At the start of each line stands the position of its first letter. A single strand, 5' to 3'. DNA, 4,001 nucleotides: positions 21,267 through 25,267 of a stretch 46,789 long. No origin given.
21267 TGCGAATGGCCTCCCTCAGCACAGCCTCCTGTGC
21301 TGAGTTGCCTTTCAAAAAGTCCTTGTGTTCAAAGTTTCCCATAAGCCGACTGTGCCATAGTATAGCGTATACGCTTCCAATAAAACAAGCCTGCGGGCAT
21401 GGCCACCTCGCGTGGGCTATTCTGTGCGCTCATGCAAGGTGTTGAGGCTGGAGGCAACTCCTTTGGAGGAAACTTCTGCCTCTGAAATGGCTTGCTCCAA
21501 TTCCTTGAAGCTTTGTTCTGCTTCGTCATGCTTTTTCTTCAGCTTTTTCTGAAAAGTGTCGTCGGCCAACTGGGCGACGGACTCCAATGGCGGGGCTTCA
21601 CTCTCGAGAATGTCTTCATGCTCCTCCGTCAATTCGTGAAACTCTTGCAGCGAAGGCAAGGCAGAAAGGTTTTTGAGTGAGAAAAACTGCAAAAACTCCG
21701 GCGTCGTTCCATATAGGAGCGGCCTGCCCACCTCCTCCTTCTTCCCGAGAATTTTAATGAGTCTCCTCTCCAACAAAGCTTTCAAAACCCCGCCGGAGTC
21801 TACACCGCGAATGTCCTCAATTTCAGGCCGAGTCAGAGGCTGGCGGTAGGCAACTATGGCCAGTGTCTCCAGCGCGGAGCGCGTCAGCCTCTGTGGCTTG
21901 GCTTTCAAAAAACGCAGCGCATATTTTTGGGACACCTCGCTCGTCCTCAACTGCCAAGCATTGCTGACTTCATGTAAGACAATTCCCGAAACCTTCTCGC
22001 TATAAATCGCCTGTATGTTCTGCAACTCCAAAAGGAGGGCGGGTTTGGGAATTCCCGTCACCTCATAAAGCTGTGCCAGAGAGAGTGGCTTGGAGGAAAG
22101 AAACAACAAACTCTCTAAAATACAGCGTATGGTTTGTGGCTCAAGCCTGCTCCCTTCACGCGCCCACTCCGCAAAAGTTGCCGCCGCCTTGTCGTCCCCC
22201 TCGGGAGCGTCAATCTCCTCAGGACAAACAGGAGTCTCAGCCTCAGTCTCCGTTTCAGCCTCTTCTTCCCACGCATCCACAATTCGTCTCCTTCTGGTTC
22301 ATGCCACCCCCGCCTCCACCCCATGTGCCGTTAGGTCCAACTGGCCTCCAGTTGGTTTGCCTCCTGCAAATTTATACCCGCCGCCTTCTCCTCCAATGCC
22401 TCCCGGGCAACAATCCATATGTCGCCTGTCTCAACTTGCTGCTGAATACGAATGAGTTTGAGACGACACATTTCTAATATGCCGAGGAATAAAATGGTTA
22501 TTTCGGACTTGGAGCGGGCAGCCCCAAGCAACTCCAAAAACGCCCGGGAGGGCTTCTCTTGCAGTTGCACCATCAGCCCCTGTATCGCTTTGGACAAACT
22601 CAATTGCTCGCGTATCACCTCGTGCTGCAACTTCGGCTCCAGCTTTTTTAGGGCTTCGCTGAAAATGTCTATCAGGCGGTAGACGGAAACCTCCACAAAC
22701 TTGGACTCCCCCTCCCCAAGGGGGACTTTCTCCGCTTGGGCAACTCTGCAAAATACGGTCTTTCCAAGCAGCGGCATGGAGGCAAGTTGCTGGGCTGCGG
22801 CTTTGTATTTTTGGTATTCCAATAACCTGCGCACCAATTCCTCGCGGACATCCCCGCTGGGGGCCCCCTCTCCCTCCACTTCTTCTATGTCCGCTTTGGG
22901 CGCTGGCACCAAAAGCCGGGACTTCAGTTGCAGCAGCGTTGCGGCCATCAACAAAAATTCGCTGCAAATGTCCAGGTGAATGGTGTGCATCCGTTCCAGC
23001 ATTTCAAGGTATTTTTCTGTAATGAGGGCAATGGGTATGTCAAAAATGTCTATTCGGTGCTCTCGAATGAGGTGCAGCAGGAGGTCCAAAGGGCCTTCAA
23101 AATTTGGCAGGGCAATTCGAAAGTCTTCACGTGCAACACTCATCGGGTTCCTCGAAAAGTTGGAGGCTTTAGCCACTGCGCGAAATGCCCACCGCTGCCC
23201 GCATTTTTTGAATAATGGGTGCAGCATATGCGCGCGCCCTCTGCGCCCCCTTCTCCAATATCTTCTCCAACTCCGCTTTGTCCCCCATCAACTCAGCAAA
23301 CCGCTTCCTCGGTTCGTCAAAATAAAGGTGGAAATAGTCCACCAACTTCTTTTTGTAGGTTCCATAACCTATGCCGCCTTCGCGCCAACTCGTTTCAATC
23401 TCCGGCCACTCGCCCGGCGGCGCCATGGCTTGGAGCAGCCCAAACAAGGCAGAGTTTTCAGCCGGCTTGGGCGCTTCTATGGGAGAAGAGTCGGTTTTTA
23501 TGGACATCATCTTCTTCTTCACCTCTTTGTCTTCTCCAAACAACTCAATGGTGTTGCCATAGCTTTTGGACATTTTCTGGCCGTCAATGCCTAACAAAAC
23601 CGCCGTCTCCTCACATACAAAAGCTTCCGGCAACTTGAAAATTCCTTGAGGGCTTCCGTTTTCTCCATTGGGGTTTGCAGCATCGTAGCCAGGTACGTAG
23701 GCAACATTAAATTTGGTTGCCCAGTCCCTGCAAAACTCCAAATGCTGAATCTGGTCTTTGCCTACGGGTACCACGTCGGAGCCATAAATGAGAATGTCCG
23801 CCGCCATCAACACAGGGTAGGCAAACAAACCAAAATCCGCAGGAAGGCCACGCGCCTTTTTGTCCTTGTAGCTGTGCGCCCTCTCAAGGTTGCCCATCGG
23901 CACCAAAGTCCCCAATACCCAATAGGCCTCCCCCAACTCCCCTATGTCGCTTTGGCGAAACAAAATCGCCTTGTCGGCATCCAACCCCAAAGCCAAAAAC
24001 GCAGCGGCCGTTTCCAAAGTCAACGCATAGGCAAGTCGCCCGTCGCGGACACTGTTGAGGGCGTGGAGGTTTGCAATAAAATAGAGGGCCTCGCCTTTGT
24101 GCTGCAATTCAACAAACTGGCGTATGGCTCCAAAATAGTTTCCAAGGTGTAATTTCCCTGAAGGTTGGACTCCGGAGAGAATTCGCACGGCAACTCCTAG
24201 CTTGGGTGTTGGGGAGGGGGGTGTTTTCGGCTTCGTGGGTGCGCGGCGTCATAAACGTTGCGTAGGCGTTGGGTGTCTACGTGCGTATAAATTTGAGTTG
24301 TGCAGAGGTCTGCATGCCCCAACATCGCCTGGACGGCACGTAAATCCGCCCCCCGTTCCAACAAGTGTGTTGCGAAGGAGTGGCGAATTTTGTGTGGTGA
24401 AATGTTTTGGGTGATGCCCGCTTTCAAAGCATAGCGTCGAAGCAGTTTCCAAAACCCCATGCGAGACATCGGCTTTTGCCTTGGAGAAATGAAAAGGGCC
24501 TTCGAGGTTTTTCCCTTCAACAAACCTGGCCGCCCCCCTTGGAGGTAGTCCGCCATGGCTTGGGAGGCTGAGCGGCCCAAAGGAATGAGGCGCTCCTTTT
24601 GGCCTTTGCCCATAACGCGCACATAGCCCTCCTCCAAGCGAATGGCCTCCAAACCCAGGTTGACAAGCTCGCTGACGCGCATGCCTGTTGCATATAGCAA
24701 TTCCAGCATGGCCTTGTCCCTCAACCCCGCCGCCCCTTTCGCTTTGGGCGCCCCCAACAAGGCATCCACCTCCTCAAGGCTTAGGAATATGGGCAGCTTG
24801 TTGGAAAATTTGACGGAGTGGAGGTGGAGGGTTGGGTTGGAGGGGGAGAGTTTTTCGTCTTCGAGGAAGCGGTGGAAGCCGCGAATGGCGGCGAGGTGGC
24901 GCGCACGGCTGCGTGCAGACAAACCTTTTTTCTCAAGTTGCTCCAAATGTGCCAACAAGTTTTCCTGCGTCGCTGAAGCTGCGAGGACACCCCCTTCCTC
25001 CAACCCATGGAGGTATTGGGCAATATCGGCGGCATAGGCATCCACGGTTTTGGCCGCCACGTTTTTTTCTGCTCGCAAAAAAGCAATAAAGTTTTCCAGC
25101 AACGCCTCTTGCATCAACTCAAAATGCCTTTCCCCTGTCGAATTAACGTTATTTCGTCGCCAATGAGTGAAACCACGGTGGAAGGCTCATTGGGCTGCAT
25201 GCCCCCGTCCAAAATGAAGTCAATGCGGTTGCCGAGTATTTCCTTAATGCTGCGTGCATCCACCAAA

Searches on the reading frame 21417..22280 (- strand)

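Call 19: search_protein_families(library=pfam, proteins=[window:21417-22280:-], max_evalue=0.00001)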
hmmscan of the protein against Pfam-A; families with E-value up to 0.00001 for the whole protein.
window:21417-22280:- (287 aa): 1 family
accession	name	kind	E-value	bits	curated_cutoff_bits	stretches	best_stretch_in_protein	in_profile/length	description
PF04079.22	SMC_ScpB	-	3.4e-49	166.9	27.4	1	54-211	2-160/160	Segregation and condensation complex subunit ScpB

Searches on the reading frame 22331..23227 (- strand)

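Call 19: search_protein_families(library=pfam, proteins=[window:22331-23227:-], max_evalue=0.00001)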
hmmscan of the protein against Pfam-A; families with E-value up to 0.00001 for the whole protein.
window:22331-23227:- (298 aa): 1 family
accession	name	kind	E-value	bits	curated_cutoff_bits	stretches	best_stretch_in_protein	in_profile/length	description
PF02616.19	SMC_ScpA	-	4.7e-30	105.7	24.6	1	53-272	1-229/232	Segregation and condensation protein ScpA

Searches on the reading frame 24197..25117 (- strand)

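Call 19: search_protein_families(library=pfam, proteins=[window:24197-25117:-], max_evalue=0.00001)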
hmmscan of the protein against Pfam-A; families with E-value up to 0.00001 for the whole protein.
window:24197-25117:- (306 aa): 2 families
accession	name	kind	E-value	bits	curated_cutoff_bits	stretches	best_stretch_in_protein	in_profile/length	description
PF00589.27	Phage_integrase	-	2.8e-52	177.4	27.1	1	112-283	3-171/172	Phage integrase family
PF02899.23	Phage_int_SAM_1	-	1.8e-17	63.8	22.3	1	7-89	1-83/83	Phage integrase, N-terminal SAM-like domain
